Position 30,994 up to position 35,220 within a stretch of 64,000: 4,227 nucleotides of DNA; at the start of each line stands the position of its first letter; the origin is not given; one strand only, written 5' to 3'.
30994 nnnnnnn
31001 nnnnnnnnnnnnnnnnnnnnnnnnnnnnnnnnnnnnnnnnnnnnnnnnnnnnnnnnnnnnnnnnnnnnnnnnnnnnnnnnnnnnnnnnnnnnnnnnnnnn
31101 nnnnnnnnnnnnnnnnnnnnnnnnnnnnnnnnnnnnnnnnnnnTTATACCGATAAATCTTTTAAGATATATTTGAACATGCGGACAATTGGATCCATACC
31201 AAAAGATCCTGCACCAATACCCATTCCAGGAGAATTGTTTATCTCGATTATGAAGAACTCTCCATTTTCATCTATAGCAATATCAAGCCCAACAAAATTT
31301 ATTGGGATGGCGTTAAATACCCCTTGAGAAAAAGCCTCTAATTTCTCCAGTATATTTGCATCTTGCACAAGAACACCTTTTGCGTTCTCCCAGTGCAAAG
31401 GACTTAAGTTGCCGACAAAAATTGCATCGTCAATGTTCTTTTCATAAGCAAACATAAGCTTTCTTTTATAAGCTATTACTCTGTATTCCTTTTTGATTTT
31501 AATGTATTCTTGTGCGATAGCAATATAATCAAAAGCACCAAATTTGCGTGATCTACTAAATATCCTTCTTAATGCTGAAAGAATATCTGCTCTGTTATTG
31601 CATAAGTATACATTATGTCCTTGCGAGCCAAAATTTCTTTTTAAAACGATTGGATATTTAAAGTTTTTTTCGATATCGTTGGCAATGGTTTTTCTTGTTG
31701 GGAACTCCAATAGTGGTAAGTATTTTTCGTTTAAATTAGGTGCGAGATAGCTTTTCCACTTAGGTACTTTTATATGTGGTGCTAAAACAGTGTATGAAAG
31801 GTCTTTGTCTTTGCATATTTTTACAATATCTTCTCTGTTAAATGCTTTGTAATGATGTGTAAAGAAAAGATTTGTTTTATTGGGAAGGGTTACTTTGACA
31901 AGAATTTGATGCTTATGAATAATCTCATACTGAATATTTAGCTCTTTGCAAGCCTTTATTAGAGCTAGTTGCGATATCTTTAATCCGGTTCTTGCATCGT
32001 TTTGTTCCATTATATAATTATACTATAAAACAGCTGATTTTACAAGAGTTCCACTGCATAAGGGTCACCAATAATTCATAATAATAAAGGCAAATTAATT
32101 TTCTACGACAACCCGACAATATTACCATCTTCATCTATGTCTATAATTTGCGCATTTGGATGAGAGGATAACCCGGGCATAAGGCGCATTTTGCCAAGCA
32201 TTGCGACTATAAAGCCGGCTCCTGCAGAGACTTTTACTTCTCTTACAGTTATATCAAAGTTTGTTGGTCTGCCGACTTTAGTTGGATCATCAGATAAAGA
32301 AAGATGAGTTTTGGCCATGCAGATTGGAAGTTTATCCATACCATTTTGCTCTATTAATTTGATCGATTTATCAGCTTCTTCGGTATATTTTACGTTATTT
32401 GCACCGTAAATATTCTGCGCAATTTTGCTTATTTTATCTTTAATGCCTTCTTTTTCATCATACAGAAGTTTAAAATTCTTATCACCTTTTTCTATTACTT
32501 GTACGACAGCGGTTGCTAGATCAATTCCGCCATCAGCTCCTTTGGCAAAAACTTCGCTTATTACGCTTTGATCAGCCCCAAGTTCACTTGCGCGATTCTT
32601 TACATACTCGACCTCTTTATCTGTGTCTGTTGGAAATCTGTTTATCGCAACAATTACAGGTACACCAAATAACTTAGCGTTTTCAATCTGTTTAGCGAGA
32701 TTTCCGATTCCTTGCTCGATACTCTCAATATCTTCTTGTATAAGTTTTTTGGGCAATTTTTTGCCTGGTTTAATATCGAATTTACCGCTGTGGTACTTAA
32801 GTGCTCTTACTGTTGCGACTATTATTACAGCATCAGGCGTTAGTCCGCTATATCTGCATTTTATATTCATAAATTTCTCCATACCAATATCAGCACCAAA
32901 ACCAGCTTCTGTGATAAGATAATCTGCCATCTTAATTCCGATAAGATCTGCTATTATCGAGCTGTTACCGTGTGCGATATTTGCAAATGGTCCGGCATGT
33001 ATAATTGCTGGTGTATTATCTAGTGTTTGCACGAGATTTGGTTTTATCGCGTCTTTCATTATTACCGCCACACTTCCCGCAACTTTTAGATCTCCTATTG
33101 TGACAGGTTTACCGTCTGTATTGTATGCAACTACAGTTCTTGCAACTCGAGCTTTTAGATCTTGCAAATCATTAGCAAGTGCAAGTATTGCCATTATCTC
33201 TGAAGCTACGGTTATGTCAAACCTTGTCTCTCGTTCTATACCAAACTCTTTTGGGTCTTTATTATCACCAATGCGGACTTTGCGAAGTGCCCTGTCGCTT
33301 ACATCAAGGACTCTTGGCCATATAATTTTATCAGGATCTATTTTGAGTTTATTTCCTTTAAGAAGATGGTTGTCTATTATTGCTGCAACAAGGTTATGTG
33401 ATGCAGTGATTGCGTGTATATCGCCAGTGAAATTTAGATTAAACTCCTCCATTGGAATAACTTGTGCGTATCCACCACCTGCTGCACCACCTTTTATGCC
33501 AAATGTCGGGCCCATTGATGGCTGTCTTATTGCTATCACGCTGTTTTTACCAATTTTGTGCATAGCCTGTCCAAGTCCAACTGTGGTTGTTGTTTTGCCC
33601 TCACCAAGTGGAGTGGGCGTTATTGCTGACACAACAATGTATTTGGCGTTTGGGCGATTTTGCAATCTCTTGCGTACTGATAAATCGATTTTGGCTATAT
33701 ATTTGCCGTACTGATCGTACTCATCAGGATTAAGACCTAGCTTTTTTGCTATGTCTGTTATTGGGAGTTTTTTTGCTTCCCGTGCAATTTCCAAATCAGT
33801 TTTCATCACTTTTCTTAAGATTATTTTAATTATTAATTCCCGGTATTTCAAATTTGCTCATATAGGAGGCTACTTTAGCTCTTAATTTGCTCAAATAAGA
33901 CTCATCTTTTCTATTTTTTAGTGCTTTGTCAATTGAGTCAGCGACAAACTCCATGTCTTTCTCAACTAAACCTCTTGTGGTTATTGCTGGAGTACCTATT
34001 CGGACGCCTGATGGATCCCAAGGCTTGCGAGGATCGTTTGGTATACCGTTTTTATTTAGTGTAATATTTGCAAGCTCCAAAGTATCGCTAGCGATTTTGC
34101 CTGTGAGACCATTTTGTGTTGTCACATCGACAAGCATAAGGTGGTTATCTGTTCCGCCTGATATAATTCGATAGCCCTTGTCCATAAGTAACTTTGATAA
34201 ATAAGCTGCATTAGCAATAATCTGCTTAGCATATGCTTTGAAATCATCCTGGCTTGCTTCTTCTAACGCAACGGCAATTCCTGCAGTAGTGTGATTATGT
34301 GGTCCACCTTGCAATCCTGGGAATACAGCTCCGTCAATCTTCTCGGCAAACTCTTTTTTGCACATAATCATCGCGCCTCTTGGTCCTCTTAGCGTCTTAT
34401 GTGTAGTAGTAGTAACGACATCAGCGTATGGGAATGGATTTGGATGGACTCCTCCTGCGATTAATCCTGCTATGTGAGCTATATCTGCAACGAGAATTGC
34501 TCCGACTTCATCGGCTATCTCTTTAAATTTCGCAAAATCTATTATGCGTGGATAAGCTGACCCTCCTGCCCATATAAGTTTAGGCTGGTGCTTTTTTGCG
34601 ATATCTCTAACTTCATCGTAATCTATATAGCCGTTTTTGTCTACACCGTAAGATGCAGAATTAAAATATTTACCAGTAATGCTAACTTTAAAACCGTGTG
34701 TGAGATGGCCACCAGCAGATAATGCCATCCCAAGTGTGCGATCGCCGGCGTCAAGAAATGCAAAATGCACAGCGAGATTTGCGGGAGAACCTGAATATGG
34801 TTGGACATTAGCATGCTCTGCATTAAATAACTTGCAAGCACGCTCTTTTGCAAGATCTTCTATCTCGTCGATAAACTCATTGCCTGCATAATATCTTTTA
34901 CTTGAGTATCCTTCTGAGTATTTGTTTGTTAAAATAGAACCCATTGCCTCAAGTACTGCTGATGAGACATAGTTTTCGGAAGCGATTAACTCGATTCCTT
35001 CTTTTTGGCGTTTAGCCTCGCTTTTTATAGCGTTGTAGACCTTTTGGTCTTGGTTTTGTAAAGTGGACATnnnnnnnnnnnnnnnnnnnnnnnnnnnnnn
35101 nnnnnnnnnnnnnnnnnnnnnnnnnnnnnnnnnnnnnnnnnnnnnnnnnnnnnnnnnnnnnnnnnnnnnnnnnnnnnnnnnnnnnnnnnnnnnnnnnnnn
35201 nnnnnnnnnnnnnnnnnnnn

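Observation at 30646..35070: RimK-like ATP-grasp ligase within a folate one-carbon gene cluster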

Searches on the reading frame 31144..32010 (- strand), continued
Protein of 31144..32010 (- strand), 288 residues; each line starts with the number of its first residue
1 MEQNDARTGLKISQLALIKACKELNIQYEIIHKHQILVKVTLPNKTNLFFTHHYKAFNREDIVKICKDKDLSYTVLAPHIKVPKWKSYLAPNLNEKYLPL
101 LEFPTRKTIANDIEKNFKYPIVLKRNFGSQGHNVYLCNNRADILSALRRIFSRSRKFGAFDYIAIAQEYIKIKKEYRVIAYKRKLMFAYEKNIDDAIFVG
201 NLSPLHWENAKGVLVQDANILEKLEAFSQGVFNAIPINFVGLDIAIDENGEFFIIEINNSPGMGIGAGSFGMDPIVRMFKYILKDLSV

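Call 58: search_protein_families(library=pfam, proteins=[L093:1623-3221:+, L147:2028-3329:+, L147:3332-4261:+, L147:5106-5429:+, L162:7428-8516:+, L162:8530-9984:+, L162:10837-11658:+, L162:11706-12200:+, L130:1054-1575:+, L145:4451-5290:+], max_evalue=0.001)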
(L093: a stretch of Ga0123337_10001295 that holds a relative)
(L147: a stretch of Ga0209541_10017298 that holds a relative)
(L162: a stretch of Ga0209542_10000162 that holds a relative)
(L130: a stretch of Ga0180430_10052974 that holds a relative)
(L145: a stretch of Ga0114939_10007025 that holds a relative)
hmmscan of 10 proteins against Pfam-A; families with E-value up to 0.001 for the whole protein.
L093:1623-3221:+ (532 aa): 13 families
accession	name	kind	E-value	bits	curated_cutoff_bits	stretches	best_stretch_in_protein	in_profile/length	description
PF00005.33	ABC_tran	-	2.1e-45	155.1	25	2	360-488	2-137/137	ABC transporter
PF13304.12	AAA_21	-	1.4e-14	55.3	27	0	445-519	223-303/304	AAA domain, putative AbiEii toxin, Type IV TA system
PF02463.25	SMC_N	-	5.3e-12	46.1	40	1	27-226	23-211/220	RecF/RecN/SMC N terminal domain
PF13555.12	AAA_29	-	1e-07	32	27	0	364-386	17-39/61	P-loop containing region of AAA domain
PF13401.12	AAA_22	-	1e-06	29.5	27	0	373-502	9-105/130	AAA domain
PF24883.2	NPHP3_N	-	1.5e-06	28.9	24.8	0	33-108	27-93/164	Nephrocystin 3, N-terminal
PF13476.12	AAA_23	-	9.4e-05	23.6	27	0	373-397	23-47/201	AAA domain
PF20720.3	nSTAND3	-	0.00013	22.1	27.2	0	355-402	3-51/155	Novel STAND NTPase 3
PF13173.12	AAA_14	-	0.00014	22.3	27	0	30-70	4-34/129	AAA domain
PF25199.1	nSTAND_NTPase5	-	0.00014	22.1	34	0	27-55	40-67/145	Novel STAND NTPase 5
PF07693.20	KAP_NTPase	-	0.00026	20.8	20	0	35-99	27-83/293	KAP family P-loop domain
PF03193.22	RsgA_GTPase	-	0.00035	20.9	30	0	366-401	103-138/174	RsgA GTPase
PF05729.18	NACHT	-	0.00035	20.9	26.7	0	33-56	5-28/167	NACHT domain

L147:2028-3329:+ (433 aa): 3 families
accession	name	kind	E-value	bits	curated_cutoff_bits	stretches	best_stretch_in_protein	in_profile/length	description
PF14397.11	ATPgrasp_ST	-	5.5e-65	219.8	31.4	1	16-290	6-277/278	Sugar-transfer associated ATP-grasp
PF08443.16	RimK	-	1.6e-09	38.1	21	1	235-274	133-171/188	RimK-like ATP-grasp domain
PF02655.19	ATP-grasp_3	-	4.6e-09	37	23.2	1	30-98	2-61/160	ATP-grasp domain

L147:3332-4261:+ (309 aa): 7 families
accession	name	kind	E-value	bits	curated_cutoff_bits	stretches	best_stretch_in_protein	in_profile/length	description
PF08443.16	RimK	-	4.9e-29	101.7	21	1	143-302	30-188/188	RimK-like ATP-grasp domain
PF02955.21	GSH-S_ATP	-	9.9e-12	45.1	23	1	139-267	17-154/175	Prokaryotic glutathione synthetase, ATP-grasp domain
PF02655.19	ATP-grasp_3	-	7.8e-09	36.2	23.2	1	148-278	26-154/160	ATP-grasp domain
PF14398.11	ATPgrasp_YheCD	-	2.4e-06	27.5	26.8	0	236-300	178-246/255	YheC/D like ATP-grasp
PF14397.11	ATPgrasp_ST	-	1e-05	25.4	31.4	0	238-285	212-260/278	Sugar-transfer associated ATP-grasp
PF18030.7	Rimk_N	-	3.2e-05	24.6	26.4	1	1-64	1-65/94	RimK PreATP-grasp domain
PF07478.18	Dala_Dala_lig_C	-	0.00033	20.7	24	0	131-184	5-67/204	D-ala D-ala ligase C-terminus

L147:5106-5429:+ (107 aa): 0 families

L162:7428-8516:+ (362 aa): 1 family
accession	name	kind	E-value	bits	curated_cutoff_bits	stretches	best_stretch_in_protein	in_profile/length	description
PF01594.21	AI-2E_transport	-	9.9e-64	216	34.3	1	20-347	4-325/327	AI-2E family transporter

L162:8530-9984:+ (484 aa): 5 families
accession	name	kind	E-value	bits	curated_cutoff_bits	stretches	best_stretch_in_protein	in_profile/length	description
PF09334.17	tRNA-synt_1g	-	2e-95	320.3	20.1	2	159-371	175-391/391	tRNA synthetases class I (M)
PF00133.28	tRNA-synt_1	-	7.6e-33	114.3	22.7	2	233-337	299-404/414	tRNA synthetases class I (I, L, M and V)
PF01406.26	tRNA-synt_1e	-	7.1e-14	52.3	27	2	12-115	11-113/301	tRNA synthetases class I (C) catalytic domain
PF19303.5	Anticodon_3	-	0.00053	20.3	23.5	1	389-473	21-105/152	Anticodon binding domain of methionyl tRNA ligase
PF01921.24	tRNA-synt_1f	-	0.00069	19.1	27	0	288-355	263-329/360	tRNA synthetases class I (K)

L162:10837-11658:+ (273 aa): 1 family
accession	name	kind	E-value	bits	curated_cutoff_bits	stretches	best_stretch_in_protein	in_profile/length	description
PF01026.27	TatD_DNase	-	1.4e-75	254.4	27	1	6-270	1-253/253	TatD related DNase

L162:11706-12200:+ (164 aa): 1 family
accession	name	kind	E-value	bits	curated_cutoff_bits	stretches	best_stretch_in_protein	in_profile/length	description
PF01250.22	Ribosomal_S6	-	1.3e-13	51.4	27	1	22-118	2-90/90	Ribosomal protein S6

L130:1054-1575:+ (173 aa): 0 families

L145:4451-5290:+ (279 aa): 0 families
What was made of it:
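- On RimK, S6-modifying (PRK10446 equivalog): One distant member (L162) is near rpsF (call 58).
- Some distant members sit in other contexts: metG-TatD-rpsF in L162, and a three-ATP-grasp operon in L147 (call 58).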

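Call 71: list_cluster_members(proteins=[P0001, P0004, P0010, P0014, P0007])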
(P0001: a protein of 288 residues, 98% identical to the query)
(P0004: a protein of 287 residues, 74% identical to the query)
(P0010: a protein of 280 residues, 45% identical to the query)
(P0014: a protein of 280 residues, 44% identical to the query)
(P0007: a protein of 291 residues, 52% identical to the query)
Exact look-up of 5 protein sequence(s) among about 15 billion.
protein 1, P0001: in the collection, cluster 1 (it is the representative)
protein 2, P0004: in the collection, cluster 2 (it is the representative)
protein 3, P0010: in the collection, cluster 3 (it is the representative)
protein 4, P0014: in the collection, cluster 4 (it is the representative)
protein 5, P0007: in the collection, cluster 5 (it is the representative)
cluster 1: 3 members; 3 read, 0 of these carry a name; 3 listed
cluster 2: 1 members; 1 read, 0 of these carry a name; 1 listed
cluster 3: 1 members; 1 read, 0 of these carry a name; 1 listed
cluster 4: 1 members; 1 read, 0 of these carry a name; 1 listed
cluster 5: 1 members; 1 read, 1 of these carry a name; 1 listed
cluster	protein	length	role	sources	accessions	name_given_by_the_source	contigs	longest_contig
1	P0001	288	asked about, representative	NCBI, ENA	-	-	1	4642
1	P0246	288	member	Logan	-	-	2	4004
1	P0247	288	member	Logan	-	-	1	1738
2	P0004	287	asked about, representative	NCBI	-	-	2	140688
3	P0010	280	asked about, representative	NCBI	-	-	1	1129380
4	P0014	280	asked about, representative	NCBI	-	-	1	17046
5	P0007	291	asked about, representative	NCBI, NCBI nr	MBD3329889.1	alpha-L-glutamate ligase [Candidatus Dojkabacteria bacterium]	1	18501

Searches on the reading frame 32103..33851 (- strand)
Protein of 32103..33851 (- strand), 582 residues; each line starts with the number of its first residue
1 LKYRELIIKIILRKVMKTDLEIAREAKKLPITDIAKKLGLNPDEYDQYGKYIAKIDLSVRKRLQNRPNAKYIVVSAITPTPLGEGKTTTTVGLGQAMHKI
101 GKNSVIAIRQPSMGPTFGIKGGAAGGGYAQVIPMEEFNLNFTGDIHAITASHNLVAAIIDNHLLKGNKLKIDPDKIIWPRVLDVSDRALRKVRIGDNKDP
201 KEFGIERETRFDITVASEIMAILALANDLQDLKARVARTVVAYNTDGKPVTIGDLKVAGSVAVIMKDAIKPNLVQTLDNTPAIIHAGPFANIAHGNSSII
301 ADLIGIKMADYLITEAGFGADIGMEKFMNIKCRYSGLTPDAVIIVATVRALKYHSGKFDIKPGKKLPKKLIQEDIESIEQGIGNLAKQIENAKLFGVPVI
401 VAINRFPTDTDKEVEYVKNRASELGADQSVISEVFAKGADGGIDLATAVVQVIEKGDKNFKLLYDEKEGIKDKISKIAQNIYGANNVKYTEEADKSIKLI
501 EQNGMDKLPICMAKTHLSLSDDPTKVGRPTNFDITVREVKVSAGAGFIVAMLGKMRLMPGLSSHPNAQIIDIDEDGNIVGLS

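Call 3: search_protein_families(library=pfam, proteins=[window:32103-33851:-], max_evalue=0.1)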
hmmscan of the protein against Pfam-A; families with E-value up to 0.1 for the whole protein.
window:32103-33851:- (582 aa): 2 families
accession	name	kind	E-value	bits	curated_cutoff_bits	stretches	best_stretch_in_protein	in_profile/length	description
PF01268.25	FTHFS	-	1.7e-254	845.7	27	1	17-582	1-556/556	Formate--tetrahydrofolate ligase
PF01656.29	CbiA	-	0.0037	17.7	25.4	1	83-409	9-86/125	CobQ/CobB/MinD/ParA nucleotide binding domain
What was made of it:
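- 32103..33851 (-): Formate-tetrahydrofolate ligase (fhs). The true start is probably the ATG at 33806. PF01268 at 845.7 bits, with the match starting at residue 17 (call 3).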

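Call 4: search_protein_families(library=ncbifam, proteins=[window:32103-33851:-], max_evalue=0.1)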
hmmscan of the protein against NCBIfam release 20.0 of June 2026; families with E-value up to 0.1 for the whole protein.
window:32103-33851:- (582 aa): 3 families
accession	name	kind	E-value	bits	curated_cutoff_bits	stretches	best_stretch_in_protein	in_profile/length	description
NF010030.0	PRK13505.1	equivalog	1e-246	819.7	652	1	16-581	2-556/557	formate--tetrahydrofolate ligase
NF010031.0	PRK13506.1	equivalog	4.4e-225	748.4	800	1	16-582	1-578/578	formate--tetrahydrofolate ligase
NF010032.0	PRK13507.1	equivalog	2.6e-189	630.2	938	1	15-580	6-585/587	formate--tetrahydrofolate ligase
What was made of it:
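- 32103..33851 (-): NF010030 at 819.7 bits (call 4).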

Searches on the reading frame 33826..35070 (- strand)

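Call 3: search_protein_families(library=pfam, proteins=[window:33826-35070:-], max_evalue=0.1)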
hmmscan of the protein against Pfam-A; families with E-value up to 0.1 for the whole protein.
window:33826-35070:- (414 aa): 5 families
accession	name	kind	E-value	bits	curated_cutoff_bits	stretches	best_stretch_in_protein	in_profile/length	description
PF00464.25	SHMT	-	1.6e-163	544.4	27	1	4-379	1-398/399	Serine hydroxymethyltransferase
PF00155.27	Aminotran_1_2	-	1.4e-05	24.9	19.7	1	74-305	47-300/361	Aminotransferase class I and II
PF01053.26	Cys_Met_Meta_PP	-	0.0084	15.1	27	1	75-234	58-207/381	Cys/Met metabolism PLP-dependent enzyme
PF00036.39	EF-hand_1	-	0.0091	15.9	25.4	1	143-160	11-28/29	EF hand domain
PF13405.12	EF-hand_6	-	0.075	13.3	25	0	143-159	11-27/30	EF-hand domain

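Call 4: search_protein_families(library=ncbifam, proteins=[window:33826-35070:-], max_evalue=0.1)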
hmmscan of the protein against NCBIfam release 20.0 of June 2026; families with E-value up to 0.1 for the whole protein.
window:33826-35070:- (414 aa): 10 families
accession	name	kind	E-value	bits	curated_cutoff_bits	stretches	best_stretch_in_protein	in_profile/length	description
NF000586.1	PRK00011.1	subfamily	4.6e-177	588.8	335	1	8-409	1-403/404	serine hydroxymethyltransferase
NF010094.0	PRK13580.1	equivalog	3e-138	461.5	735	2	110-395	169-456/496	glycine hydroxymethyltransferase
TIGR04506.1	F_threo_transal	equivalog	2.4e-38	132.3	650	1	10-392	5-389/609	fluorothreonine transaldolase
TIGR03576.1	pyridox_MJ0158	hypoth_equivalog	9.3e-05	21.7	304.45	1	146-283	120-261/346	TIGR03576 family pyridoxal phosphate-dependent enzyme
TIGR00858.1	bioF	equivalog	0.00021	20.1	426.45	1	10-243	7-239/365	8-amino-7-oxononanoate synthase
NF005394.0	PRK06939.1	equivalog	0.00029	19.7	460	1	165-316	177-335/397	glycine C-acetyltransferase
TIGR04343.1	egtE_PLP_lyase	equivalog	0.0033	16.3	400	1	128-244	108-222/370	ergothioneine biosynthesis PLP-dependent enzyme EgtE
TIGR01977.1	am_tr_V_EF2568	hypoth_equivalog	0.0036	16.4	377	1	143-240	119-214/376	cysteine desulfurase family protein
TIGR04427.1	PLP_DesI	equivalog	0.033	13.3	650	1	146-274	123-249/390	dTDP-4-dehydro-6-deoxyglucose aminotransferase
NF005227.0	PRK06724.1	equivalog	0.093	13.2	146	0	33-70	82-120/128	hypothetical protein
